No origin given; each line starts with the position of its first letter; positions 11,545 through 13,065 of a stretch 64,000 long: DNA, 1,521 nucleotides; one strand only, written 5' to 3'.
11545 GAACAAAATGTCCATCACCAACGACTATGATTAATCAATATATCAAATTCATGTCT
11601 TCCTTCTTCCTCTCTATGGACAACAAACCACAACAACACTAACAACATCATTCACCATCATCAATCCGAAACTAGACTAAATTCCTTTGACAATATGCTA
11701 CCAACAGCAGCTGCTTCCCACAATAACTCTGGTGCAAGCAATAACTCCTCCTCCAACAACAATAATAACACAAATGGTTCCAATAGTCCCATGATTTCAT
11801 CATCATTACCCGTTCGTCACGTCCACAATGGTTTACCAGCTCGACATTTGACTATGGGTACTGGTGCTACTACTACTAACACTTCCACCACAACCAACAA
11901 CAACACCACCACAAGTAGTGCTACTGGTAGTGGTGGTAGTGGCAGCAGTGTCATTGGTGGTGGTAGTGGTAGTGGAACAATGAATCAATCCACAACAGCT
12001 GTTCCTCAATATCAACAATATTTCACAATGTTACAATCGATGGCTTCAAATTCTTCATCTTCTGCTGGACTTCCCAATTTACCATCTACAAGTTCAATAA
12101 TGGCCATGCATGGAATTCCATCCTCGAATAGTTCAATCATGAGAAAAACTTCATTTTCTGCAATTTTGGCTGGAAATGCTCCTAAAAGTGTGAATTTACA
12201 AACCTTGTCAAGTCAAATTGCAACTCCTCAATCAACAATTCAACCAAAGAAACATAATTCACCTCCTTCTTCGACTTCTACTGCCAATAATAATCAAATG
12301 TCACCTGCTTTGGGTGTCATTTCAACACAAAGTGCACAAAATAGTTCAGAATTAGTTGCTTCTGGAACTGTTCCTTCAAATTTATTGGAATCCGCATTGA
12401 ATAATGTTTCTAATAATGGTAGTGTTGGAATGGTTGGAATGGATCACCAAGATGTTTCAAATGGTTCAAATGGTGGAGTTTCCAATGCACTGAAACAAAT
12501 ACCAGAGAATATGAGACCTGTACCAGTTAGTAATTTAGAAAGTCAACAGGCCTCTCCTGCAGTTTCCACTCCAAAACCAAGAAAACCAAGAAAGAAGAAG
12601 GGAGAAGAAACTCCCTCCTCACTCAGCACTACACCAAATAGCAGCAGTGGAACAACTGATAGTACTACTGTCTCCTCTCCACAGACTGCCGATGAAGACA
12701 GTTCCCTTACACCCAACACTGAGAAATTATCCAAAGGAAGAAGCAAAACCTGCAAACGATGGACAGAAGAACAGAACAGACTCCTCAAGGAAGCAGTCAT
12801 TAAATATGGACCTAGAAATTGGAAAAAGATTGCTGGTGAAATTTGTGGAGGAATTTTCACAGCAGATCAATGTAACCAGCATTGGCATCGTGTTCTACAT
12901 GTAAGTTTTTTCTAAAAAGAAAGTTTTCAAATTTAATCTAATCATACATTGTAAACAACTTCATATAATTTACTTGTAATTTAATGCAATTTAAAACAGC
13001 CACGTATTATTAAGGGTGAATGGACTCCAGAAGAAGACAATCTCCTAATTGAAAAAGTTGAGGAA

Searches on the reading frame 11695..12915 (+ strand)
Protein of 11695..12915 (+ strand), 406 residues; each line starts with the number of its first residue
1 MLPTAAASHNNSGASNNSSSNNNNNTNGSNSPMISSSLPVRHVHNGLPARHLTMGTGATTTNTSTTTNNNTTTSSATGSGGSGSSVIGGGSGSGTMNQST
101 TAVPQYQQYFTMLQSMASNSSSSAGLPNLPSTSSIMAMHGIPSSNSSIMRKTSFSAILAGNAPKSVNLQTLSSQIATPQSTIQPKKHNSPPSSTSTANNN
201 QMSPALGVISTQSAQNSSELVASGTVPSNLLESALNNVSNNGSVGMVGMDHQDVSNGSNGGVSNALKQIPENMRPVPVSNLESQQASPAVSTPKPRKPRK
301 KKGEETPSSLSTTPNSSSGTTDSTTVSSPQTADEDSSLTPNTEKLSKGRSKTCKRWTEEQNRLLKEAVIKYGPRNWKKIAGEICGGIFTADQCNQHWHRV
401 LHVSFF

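Call 27: search_protein_families(library=pfam, proteins=[window:11695-12915:+], max_evalue=0.0001)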
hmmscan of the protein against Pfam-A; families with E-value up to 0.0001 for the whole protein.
window:11695-12915:+ (406 aa): 2 families
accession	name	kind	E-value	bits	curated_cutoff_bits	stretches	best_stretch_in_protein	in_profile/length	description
PF00249.37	Myb_DNA-binding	-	7.6e-09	36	24.4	1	354-401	2-46/46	Myb-like DNA-binding domain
PF13921.12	Myb_DNA-bind_6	-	7.9e-08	32.8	22.9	1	356-402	1-44/60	Myb-like DNA-binding domain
